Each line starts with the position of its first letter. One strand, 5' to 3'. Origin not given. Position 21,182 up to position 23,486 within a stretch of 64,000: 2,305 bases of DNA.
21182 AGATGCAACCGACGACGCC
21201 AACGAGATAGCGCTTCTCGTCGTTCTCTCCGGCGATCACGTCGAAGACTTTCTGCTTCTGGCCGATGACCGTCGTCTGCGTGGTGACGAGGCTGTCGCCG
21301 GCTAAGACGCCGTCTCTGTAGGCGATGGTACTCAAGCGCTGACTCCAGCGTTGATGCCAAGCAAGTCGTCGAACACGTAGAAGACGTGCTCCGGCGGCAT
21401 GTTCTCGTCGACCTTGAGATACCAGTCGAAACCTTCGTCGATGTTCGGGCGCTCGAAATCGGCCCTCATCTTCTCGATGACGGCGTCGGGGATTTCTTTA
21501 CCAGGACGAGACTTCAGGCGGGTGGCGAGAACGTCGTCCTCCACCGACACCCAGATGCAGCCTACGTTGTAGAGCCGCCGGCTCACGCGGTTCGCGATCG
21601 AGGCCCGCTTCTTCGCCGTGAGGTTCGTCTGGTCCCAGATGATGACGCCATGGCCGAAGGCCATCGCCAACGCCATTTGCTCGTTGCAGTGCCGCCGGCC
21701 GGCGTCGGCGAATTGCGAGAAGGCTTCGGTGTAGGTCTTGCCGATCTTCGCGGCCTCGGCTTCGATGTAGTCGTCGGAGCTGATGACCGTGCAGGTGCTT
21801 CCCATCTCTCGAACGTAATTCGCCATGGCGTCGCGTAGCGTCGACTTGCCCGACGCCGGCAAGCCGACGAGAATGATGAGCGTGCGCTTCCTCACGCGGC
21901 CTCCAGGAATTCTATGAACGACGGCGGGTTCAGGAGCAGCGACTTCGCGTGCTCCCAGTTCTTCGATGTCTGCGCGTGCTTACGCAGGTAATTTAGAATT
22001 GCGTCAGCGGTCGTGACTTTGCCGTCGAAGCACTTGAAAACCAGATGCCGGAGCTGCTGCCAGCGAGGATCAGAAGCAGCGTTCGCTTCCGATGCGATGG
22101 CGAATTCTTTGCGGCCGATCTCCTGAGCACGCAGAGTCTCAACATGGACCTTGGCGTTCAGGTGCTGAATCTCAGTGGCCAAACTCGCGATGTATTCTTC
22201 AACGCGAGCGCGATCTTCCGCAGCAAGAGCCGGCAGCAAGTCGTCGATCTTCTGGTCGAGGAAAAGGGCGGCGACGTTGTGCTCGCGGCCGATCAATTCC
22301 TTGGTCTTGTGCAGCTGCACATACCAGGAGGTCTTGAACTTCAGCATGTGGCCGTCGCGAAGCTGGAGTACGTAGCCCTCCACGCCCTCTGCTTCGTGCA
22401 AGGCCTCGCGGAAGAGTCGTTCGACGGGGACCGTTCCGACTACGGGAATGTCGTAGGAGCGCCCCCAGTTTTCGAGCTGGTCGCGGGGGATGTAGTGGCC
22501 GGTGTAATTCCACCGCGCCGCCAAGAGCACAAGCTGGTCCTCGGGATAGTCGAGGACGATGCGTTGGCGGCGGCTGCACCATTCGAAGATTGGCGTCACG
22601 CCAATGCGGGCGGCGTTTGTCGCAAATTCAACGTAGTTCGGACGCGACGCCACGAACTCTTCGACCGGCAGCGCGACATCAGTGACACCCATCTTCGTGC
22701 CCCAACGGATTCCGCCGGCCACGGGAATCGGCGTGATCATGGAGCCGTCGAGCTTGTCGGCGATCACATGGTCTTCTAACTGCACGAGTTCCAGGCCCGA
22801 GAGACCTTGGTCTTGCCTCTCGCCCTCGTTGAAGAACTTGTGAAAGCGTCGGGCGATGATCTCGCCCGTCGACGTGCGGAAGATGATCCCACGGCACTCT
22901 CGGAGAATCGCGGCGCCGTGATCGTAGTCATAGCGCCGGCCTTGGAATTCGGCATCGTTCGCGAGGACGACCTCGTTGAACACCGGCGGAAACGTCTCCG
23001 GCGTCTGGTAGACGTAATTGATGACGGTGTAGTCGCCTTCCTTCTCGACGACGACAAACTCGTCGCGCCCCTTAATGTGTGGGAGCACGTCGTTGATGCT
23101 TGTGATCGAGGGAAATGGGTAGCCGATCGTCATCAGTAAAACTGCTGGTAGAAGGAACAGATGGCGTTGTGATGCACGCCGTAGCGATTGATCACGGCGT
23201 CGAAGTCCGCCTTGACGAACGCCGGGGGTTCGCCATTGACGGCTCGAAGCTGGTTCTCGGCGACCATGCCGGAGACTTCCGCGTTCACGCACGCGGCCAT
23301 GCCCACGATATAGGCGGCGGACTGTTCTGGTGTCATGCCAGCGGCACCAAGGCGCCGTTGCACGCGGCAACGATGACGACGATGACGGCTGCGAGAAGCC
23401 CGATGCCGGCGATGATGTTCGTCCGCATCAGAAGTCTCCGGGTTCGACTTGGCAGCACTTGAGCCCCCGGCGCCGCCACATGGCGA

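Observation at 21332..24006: T4 Pnkp/Rnl1-type RNA repair pathway encoded as three separate genes (kinase - ligase - [two micro-ORFs] - HAD phosphatase)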

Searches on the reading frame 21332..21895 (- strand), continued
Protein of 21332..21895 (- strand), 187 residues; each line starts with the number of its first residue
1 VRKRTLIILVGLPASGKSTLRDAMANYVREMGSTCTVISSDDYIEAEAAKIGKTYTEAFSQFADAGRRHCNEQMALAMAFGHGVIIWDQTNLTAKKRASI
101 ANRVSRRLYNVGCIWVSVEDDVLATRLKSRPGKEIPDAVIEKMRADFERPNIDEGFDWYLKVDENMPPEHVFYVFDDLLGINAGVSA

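Call 73: get_annotated_region(hit=H36, flank=5000)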
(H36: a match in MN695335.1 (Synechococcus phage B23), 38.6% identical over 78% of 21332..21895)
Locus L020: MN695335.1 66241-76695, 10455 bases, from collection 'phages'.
description: Synechococcus phage B23, complete genome.
organism: Synechococcus phage B23 (NCBI taxid 2674977)
taxonomy: Viruses; Duplodnaviria; Heunggongvirae; Uroviricota; Caudoviricetes; Kyanoviridae
host: Synechoccus sp.; source: -; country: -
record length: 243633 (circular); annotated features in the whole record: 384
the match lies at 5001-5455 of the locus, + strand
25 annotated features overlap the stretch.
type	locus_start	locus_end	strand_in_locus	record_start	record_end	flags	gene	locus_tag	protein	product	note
CDS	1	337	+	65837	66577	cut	-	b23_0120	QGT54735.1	hypothetical protein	gp120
CDS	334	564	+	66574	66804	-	-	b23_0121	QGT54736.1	hypothetical protein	gp121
CDS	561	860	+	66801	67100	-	-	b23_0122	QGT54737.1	hypothetical protein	gp122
CDS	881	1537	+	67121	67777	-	-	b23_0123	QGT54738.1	hypothetical protein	gp123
CDS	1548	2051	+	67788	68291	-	-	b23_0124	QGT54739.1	hypothetical protein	gp124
CDS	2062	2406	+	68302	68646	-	-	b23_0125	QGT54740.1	hypothetical protein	gp125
CDS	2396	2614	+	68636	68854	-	-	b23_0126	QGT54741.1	hypothetical protein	gp126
CDS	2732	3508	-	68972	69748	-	-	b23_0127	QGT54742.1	hypothetical protein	gp127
CDS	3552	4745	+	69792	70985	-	-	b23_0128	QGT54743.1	hypothetical protein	gp128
CDS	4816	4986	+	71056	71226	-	-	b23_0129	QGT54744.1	hypothetical protein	gp129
CDS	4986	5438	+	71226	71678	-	-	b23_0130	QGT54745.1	hypothetical protein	gp130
CDS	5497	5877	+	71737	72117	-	-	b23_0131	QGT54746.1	hypothetical protein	gp131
CDS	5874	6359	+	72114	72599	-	-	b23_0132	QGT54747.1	hypothetical protein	gp132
CDS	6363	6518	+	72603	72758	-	-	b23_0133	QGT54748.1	hypothetical protein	gp133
CDS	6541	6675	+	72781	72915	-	-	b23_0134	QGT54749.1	hypothetical protein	gp134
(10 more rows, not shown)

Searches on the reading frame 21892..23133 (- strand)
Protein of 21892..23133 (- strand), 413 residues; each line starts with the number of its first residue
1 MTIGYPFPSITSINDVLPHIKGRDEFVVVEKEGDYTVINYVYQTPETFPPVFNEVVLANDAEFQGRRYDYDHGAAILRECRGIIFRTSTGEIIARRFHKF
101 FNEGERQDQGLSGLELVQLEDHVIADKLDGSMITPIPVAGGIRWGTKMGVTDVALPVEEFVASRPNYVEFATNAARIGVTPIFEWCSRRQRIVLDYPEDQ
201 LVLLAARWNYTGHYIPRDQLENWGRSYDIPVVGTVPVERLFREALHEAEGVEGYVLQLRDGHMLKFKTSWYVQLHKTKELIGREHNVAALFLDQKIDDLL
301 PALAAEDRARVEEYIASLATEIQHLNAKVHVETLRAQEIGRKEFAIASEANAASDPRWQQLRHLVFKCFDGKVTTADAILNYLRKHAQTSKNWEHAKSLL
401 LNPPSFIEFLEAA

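Call 3: search_protein_families(library=pfam, proteins=[window:21892-23133:-], max_evalue=0.01)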
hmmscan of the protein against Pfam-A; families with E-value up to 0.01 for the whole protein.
window:21892-23133:- (413 aa): 1 family
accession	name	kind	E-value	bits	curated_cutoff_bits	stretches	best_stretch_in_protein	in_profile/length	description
PF09511.15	RNA_lig_T4_1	-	1.1e-21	78.2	28.3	1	79-271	1-227/227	RNA ligase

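Call 4: search_protein_families(library=phrogs, proteins=[window:21892-23133:-], max_evalue=0.01)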
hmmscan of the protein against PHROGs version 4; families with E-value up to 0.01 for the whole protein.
window:21892-23133:- (413 aa): 2 families
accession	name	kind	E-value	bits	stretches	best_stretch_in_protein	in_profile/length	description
phrog_562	-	tail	2.3e-63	215.4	1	30-388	30-365/377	RNA ligase and tail fiber protein attachment catalyst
phrog_8238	-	DNA, RNA and nucleotide metabolism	1.4e-07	31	1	248-284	647-683/737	RNA ligase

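Call 6: search_solved_structures(query=window:21892-23133:-, max_evalue=1, show_alignments=2)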
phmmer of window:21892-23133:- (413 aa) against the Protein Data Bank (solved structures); distinct sequences matched with E-value up to 1: 4.
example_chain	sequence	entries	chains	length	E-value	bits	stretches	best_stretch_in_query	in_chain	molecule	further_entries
2c5u_A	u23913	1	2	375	6e-20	74.6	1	78-350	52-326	RNA LIGASE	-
9do4_B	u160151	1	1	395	7e-20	74.4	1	78-350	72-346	RNA ligase 1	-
5tt6_A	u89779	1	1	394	2.7e-19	72.4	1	78-350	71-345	T4 RNA ligase 1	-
7jwb_D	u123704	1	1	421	0.29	13.1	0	197-227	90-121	autonomous human heavy chain variable domain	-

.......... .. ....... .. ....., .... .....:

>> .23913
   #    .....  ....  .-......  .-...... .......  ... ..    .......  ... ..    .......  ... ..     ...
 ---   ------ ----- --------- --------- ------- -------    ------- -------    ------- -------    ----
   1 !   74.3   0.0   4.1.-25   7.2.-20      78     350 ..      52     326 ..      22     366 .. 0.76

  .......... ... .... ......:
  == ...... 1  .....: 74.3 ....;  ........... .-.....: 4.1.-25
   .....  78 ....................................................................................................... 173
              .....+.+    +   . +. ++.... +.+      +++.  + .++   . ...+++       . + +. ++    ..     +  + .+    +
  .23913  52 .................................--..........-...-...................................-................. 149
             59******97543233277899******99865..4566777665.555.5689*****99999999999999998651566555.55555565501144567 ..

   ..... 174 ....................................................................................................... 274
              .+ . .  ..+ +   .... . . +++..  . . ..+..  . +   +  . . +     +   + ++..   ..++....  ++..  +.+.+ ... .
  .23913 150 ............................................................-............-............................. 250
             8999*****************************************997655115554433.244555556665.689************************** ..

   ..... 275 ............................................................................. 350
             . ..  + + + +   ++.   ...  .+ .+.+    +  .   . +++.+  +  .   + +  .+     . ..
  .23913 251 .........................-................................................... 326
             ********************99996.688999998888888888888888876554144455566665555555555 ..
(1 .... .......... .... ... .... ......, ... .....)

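Call 9: search_dna_similar(query=window:21892-23133:-, collection=phages, mode=protein, max_rows=25)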
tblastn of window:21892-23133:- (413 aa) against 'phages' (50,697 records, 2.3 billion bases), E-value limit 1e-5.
Records with a match: 1799; places in all: 1799; records where one place covers at least 80% of the query: 65.
Best place of each record, by identity: <60% 1799.
By first word of the organism name: Escherichia 637; Klebsiella 284; Streptomyces 116; Shigella 83; Aeromonas 77; Acinetobacter 69; Enterobacter 56; Vibrio 54; Enterobacteria 48; Campylobacter 43; and 53 more.
By host as written in the record: Escherichia coli 272; - 180; Klebsiella pneumoniae 94; Streptomyces griseus ATCC 10137 48; Escherichia coli B 28; Escherichia coli O157:H7 27; Aeromonas salmonicida 27; Streptomyces lividans JI 1326 27; and 445 more.
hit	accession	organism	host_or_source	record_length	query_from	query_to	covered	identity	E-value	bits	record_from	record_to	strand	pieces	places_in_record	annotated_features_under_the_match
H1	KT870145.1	Roseobacter phage DSS3P8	Ruegeria pomeroyi DSS-3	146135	1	400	97%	42.3%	4e-89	300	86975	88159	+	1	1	RNA ligase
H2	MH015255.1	Ruegeria phage vB_RpoS-V10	Ruegeria pomeroyi DSS-3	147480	1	400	97%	42.2%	1e-88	298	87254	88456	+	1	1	RNA ligase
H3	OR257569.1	Ruegeria phage RpAliso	Ruegeria pomeroyi DSS-3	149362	1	385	93%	40.5%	3e-77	266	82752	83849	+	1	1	RNA ligase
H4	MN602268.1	Bacteriophage DSS3_MAL1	-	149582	1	392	95%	39.4%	1e-80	276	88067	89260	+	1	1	RNA ligase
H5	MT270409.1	Phaeobacter phage MD18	Phaeobacter inhibens DSM 17395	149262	1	372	90%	40.6%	7e-82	279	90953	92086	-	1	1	hypothetical protein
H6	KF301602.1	Caulobacter phage Cr30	Caulobacter crescentus CB15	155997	1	372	90%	39.6%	2e-69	243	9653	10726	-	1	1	RNA ligase | hypothetical protein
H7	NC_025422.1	Caulobacter phage Cr30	Caulobacter crescentus CB15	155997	1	372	90%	39.6%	2e-69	243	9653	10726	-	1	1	RNA ligase and tail fiber protein attachment catalyst | hypothetical protein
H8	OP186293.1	Rhodobacter phage RcXuper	Rhodobacter capsulatus YW1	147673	1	348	84%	42.0%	3e-76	263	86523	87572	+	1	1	RNA ligase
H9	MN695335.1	Synechococcus phage B23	Synechoccus sp.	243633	3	346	83%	41.2%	9e-72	250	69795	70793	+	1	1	hypothetical protein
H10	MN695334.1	Synechococcus phage B3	Synechoccus sp.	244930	3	346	83%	41.2%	9e-72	250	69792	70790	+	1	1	hypothetical protein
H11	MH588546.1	Caulobacter phage CcrBL9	Caulobacter vibrioides CB15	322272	7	400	95%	33.6%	1e-51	192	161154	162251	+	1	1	RNA ligase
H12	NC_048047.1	Caulobacter phage CcrBL9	Caulobacter vibrioides CB15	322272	7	400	95%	33.6%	1e-51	192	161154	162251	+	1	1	RNA ligase and tail fiber protein attachment catalyst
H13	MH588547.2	Caulobacter phage CcrSC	Caulobacter vibrioides CB15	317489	7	400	95%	33.3%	2e-52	194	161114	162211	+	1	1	RNA ligase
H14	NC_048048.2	Caulobacter phage CcrSC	Caulobacter vibrioides CB15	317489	7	400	95%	33.3%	2e-52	194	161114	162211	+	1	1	RNA ligase and tail fiber protein attachment catalyst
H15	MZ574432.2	Caulobacter phage BL47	Caulobacter vibrioides CB15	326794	7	400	95%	32.3%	1e-49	186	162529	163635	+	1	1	RNA ligase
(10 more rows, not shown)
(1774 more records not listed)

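Call 68: search_protein_families(library=padloc, proteins=[window:21892-23133:-], max_evalue=0.01)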
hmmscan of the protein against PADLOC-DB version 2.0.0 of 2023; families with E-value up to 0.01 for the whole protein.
window:21892-23133:- (413 aa): 0 families

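Call 69: search_protein_families(library=ncbifam, proteins=[window:21892-23133:-], max_evalue=0.001)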
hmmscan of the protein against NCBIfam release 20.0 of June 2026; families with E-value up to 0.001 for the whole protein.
window:21892-23133:- (413 aa): 1 family
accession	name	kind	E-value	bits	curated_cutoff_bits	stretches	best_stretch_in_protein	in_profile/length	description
TIGR02308.1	RNA_lig_T4_1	equivalog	1.7e-30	106.4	242.25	1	79-372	51-348/373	T4 RnlA family RNA ligase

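Call 72: get_annotated_region(hit=H12, flank=4000)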
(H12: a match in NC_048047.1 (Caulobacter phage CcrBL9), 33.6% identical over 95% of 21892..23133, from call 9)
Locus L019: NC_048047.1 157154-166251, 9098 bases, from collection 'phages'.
description: Caulobacter phage CcrBL9, complete genome.
organism: Caulobacter phage CcrBL9 (NCBI taxid 2283270)
taxonomy: Viruses; Duplodnaviria; Heunggongvirae; Uroviricota; Caudoviricetes; Dolichocephalovirinae; Bertelyvirus; Bertelyvirus BL9
host: Caulobacter vibrioides CB15; source: -; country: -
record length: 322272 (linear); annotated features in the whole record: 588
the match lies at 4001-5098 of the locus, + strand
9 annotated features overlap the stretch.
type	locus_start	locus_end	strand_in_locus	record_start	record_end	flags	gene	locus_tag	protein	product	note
CDS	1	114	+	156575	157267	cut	-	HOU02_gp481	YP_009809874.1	methyltransferase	-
CDS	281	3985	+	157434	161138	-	-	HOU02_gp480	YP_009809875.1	PE-PGRS family protein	-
CDS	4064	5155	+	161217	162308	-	-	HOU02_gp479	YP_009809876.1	RNA ligase and tail fiber protein attachment catalyst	-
CDS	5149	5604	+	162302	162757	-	-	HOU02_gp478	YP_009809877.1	GTP-binding domain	-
CDS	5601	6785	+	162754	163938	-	-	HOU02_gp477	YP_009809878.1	hypothetical protein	-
CDS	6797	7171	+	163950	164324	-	-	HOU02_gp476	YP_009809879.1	hypothetical protein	-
CDS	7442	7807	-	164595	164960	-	-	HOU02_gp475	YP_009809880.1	putative HTH domain protein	-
CDS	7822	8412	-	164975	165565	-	-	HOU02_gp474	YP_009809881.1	hypothetical protein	-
CDS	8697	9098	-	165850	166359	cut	-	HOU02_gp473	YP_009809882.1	hypothetical protein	-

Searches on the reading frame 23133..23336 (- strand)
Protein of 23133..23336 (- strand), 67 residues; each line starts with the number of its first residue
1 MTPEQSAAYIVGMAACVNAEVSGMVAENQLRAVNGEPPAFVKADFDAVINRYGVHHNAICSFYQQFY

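Call 3: search_protein_families(library=pfam, proteins=[window:23133-23336:-], max_evalue=0.01)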
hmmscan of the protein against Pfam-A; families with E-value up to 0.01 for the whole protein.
window:23133-23336:- (67 aa): 0 families

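Call 4: search_protein_families(library=phrogs, proteins=[window:23133-23336:-], max_evalue=0.01)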
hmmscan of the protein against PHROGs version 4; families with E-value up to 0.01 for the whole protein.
window:23133-23336:- (67 aa): 0 families

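Call 52: search_protein_families(library=phrogs, proteins=[window:23133-23336:-], max_evalue=5)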
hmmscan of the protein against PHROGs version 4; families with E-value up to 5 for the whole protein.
window:23133-23336:- (67 aa): 2 families
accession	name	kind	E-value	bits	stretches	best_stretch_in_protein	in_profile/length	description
phrog_14827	-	unknown function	0.068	14.5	1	15-60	21-64/69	-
phrog_27736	-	unknown function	0.13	13.3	1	1-18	50-67/69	-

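Call 59: search_protein_representatives(protein=window:23133-23336:-)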
Query: 67 residues. Proteins with E-value up to 0.001 (for the whole library): 289; up to 1e-10: 22; up to 1e-30: 0. The best 150 are listed.
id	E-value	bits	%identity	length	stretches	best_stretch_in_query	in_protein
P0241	5.7e-18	80.0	54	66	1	1-63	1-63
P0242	1.6e-17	78.6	58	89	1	1-64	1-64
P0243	2.7e-16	74.7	58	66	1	1-64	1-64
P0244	7.4e-15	70.2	53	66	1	1-64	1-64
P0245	3.0e-14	68.3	52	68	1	1-65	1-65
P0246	5.6e-14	67.4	52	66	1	4-64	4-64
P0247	4.1e-13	64.7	53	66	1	1-64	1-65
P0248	1.4e-12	63.1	48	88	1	1-64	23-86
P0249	2.4e-12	62.3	53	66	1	2-63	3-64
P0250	3.3e-12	61.9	48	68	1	1-65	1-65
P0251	5.4e-12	61.2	53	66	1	1-66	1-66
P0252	9.2e-12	60.5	42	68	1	2-63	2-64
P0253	1.2e-11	60.1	49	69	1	1-65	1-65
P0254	1.2e-11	60.1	44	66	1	2-63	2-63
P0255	1.7e-11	59.6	41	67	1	3-65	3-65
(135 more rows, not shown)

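Call 60: find_homologous_proteins(query=window:23133-23336:-, max_evalue=0.001)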
Query window:23133-23336:- (67 aa): 1 proteins with E <= 0.001 among 1 candidates.
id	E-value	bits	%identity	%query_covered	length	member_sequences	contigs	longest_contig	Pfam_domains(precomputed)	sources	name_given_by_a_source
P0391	5.6e-38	145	100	100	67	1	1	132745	-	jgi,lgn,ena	-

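Call 61: find_encoding_contigs(protein=P0241, flank=5000, max_places=3)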
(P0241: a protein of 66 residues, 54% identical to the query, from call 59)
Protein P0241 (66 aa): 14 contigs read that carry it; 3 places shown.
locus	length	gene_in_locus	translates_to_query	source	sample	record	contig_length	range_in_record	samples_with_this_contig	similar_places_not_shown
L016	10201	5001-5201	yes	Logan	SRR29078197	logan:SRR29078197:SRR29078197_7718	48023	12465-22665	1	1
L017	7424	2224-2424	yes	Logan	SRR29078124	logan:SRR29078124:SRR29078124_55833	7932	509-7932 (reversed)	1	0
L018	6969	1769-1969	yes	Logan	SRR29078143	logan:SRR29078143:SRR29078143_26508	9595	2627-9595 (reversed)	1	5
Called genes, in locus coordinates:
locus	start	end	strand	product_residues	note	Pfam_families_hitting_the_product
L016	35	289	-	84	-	-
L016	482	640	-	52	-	-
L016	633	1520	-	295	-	PF00145:DNA_methylase (weak)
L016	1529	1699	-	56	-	-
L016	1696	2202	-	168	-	-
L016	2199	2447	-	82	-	-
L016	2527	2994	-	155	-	-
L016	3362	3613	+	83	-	-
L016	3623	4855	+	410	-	PF13175:AAA_15 (weak), PF13476:AAA_23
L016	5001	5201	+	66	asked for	-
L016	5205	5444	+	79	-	-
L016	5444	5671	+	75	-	PF13560:HTH_31, PF01381:HTH_3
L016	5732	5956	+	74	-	PF11753:DUF3310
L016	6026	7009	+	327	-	PF12684:DUF3799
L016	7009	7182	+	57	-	-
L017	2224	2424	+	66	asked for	-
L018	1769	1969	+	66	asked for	-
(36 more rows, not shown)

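Call 68: search_protein_families(library=padloc, proteins=[window:23133-23336:-], max_evalue=0.01)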
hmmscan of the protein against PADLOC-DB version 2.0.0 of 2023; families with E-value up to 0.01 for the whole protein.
window:23133-23336:- (67 aa): 0 families

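Call 70: predict_structure(alignment_id=A2)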
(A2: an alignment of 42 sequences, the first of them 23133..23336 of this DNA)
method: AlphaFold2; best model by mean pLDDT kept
length: 67 residues; sequences in the alignment: 42
mean_pLDDT: 94.3   pTM: 0.75
mean pLDDT of the five models: 94.3, 94.1, 94.1, 93.5, 92.9
residues with pLDDT >= 90: 60; 70-90: 5; 50-70: 2; < 50: 0
segments of 3 or more residues with pLDDT < 50: none
pLDDT, mean of each block of 10 residues (from residue 1): 92 97 99 98 97 94 79
secondary structure, 60 per line:
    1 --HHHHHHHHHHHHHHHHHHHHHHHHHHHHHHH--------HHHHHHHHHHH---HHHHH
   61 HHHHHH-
elements in order: H3-33 H42-52 H56-66

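Call 75: fold_search(model_id=the predicted structure, library=pdb)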
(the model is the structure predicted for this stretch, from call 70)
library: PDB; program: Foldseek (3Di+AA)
matches with E <= 10: 164; with E <= 0.001: 0
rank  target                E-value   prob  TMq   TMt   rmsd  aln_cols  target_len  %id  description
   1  6uph_E                3.5e+00  0.15  0.27  0.19   6.1        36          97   19  Structure of a Yeast Centromeric Nucleosome at 2.7 Angstrom resolution (released 2019-11-06)
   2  3azf_A                3.8e+00  0.13  0.29  0.21   6.3        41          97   20  Crystal Structure of Human Nucleosome Core Particle Containing H3K79Q mutation (released 2011-09-21)
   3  7u50_A                4.0e+00  0.18  0.38  0.27   6.7        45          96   13  APE1 bound to a nucleosome core particle with AP-site at SHL-6 (released 2022-09-07)
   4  8j6s_E                4.0e+00  0.13  0.29  0.23   6.3        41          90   20  Cryo-EM structure of the single CAF-1 bound right-handed Di-tetrasome (released 2023-08-16)
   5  4g91_B                4.0e+00  0.10  0.31  0.24   9.8        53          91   17  CCAAT-binding complex from Aspergillus nidulans (released 2012-10-31)
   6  4g92_B                4.0e+00  0.10  0.31  0.23   9.9        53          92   17  CCAAT-binding complex from Aspergillus nidulans with DNA (released 2012-10-31)
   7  5c3n_B                4.0e+00  0.08  0.24  0.08  12.4        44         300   16  Crystal structure of MERS coronavirus main protease in spacegroup C2221 (released 2015-12-30)
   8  7d3c_A                4.3e+00  0.08  0.24  0.08  12.3        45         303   20  The newly emerged SARS-like coronavirus HCoV-EMC also has an "Achilles' heel": current effective inhibitor targeting a (released 2021-11-03)
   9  6ke9_A                4.6e+00  0.12  0.29  0.22   6.3        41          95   20  The Human Telomeric Nucleosome Displays Distinct Structural and Dynamic Properties (released 2020-04-22)
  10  2yna_A                4.6e+00  0.08  0.24  0.08  11.7        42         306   19  Crystal structure of the main protease of coronavirus HKU4 (released 2013-10-23)
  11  4uuz_A                4.9e+00  0.15  0.37  0.32   6.6        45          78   13  MCM2-histone complex (released 2015-02-11)
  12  9ogz_E                4.9e+00  0.12  0.29  0.23   6.2        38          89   16  Cryo-EM analysis of human H2A.Z on Sat2R-P DNA (v2) (released 2025-11-05)
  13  3ayw_E                4.9e+00  0.12  0.29  0.21   6.2        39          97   20  Crystal Structure of Human Nucleosome Core Particle Containing H3K56Q mutation (released 2011-09-21)
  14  7e8d_E                4.9e+00  0.11  0.29  0.20   6.3        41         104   20  NSD2 E1099K mutant bound to nucleosome (released 2021-11-10)
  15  2yfw_A                5.2e+00  0.15  0.38  0.33   6.3        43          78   14  Heterotetramer structure of Kluyveromyces lactis Cse4,H4 (released 2011-05-25)
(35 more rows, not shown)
